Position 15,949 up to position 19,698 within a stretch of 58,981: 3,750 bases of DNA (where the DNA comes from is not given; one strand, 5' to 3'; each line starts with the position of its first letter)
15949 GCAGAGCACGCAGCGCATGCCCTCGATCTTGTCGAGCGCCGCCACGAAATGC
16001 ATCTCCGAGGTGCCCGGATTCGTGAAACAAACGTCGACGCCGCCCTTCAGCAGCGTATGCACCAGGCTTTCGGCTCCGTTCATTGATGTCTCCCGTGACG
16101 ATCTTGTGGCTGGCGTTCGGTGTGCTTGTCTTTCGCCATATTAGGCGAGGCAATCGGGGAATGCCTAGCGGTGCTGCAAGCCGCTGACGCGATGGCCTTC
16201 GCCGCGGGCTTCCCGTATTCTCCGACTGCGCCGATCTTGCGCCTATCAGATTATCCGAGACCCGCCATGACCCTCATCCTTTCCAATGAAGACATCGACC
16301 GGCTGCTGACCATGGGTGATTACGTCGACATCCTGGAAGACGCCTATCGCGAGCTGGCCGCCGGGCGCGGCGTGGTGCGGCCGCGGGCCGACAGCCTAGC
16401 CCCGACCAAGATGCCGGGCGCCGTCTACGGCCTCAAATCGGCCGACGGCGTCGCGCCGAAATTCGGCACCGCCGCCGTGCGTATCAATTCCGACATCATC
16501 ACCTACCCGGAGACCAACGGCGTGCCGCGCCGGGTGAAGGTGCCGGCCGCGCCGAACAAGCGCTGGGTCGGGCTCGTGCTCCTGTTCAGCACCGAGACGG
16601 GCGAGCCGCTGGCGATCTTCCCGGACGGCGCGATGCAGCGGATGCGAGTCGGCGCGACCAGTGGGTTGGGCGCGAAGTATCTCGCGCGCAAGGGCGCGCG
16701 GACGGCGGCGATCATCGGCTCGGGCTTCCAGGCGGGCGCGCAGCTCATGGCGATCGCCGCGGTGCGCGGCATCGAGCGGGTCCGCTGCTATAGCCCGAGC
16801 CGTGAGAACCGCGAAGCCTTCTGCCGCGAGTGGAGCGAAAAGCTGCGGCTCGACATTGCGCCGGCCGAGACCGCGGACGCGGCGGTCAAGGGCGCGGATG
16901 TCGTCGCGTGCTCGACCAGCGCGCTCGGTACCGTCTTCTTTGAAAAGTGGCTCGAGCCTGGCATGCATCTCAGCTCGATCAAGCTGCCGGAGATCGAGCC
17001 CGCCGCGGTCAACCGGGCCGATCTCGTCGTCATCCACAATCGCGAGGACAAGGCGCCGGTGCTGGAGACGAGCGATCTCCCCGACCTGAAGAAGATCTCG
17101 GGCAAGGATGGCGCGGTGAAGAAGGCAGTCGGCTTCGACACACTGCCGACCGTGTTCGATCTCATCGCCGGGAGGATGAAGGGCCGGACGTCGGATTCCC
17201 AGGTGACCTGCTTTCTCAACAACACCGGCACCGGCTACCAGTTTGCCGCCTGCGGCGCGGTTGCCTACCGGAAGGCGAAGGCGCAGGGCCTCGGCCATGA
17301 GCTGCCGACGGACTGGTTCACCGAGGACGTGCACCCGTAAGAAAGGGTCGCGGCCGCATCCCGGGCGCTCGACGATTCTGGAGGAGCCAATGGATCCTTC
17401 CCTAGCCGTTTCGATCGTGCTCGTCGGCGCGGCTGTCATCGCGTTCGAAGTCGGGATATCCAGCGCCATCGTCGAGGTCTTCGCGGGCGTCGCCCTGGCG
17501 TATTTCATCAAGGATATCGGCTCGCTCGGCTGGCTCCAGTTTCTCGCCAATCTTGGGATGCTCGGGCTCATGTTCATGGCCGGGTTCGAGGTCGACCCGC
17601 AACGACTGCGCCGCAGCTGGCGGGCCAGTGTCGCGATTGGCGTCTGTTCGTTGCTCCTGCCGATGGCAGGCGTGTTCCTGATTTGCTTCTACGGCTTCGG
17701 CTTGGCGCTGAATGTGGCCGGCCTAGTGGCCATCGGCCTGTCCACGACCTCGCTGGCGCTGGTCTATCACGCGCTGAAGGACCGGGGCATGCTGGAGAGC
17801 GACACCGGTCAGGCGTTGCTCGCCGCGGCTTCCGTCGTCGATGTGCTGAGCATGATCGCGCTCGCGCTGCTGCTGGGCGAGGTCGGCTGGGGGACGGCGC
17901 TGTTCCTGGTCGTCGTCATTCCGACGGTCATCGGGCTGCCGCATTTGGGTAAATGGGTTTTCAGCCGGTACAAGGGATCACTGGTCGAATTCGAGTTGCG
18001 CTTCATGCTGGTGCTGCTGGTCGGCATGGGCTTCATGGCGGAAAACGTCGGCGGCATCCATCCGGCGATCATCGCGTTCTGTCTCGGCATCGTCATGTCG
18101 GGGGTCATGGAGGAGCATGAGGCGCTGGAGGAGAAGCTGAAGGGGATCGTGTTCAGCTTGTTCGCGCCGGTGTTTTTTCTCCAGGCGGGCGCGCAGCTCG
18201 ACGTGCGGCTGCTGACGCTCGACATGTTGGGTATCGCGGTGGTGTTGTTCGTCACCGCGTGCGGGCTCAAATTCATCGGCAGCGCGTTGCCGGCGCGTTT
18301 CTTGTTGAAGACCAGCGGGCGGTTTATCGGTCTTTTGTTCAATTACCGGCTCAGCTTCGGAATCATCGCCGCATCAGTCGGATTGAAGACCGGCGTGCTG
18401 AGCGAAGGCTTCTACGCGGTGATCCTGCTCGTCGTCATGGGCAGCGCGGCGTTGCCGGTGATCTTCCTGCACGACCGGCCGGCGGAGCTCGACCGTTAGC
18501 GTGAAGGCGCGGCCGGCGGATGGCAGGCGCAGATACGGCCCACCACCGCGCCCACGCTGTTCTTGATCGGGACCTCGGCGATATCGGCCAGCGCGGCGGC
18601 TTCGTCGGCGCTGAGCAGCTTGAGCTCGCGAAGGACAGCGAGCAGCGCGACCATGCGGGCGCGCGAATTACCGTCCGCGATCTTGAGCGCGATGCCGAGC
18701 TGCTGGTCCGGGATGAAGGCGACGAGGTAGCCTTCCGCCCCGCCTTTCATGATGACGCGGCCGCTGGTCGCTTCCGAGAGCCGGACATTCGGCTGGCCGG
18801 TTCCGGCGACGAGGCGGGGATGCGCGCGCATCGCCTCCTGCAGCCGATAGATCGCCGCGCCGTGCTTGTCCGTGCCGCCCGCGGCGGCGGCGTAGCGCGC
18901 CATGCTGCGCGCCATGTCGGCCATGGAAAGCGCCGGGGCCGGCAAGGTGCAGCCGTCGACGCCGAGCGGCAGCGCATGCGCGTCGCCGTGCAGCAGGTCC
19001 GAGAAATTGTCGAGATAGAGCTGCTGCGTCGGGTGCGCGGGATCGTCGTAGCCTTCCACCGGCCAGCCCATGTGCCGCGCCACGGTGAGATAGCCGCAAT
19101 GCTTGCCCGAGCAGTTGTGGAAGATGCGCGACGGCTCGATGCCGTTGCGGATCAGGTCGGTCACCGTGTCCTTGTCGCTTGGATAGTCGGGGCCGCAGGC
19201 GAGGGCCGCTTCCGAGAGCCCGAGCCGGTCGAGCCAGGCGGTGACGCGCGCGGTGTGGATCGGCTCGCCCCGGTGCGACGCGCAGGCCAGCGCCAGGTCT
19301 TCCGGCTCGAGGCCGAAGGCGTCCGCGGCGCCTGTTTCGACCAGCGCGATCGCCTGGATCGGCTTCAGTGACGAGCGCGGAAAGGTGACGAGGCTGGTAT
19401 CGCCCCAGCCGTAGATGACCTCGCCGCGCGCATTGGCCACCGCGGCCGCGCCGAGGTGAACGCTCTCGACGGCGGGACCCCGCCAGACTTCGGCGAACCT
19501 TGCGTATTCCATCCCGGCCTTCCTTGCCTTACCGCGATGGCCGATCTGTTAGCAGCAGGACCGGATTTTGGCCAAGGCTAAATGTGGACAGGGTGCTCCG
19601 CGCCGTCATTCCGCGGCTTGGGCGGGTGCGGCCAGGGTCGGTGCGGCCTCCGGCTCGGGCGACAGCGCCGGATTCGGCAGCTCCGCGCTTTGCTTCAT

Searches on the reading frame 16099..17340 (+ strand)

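Call 104: search_protein_families(library=pfam, proteins=[window:16099-17340:+], max_evalue=0.00001)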
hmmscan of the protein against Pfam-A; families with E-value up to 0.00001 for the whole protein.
window:16099-17340:+ (413 aa): 1 family
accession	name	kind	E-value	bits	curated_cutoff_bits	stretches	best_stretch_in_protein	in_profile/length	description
PF02423.21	OCD_Mu_crystall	-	1.1e-36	126.9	24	1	154-372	83-290/314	Ornithine cyclodeaminase/mu-crystallin family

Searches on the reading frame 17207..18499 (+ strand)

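Call 104: search_protein_families(library=pfam, proteins=[window:17207-18499:+], max_evalue=0.00001)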
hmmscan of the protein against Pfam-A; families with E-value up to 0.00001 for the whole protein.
window:17207-18499:+ (430 aa): 1 family
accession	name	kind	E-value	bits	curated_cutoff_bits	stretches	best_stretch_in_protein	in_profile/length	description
PF00999.27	Na_H_Exchanger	-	1.8e-39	136.1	26.2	1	70-416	3-369/375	Sodium/hydrogen exchanger, transmembrane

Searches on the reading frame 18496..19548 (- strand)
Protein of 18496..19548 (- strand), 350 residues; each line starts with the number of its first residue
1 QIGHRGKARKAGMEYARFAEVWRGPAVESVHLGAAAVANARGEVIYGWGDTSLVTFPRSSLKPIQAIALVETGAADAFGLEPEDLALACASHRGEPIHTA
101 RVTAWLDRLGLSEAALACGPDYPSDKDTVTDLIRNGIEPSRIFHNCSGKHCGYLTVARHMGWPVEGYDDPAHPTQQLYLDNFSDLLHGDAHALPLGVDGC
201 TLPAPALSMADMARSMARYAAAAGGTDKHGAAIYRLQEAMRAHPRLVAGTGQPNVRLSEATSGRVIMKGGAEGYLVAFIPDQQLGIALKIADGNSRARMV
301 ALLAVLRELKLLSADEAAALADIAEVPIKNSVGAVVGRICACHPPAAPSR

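Call 104: search_protein_families(library=pfam, proteins=[window:18496-19548:-], max_evalue=0.00001)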
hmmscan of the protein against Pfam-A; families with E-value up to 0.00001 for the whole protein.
window:18496-19548:- (350 aa): 1 family
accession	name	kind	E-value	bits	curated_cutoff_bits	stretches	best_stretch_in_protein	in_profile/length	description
PF06089.17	Asparaginase_II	-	1.2e-114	383.1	25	1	19-339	1-320/322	L-asparaginase II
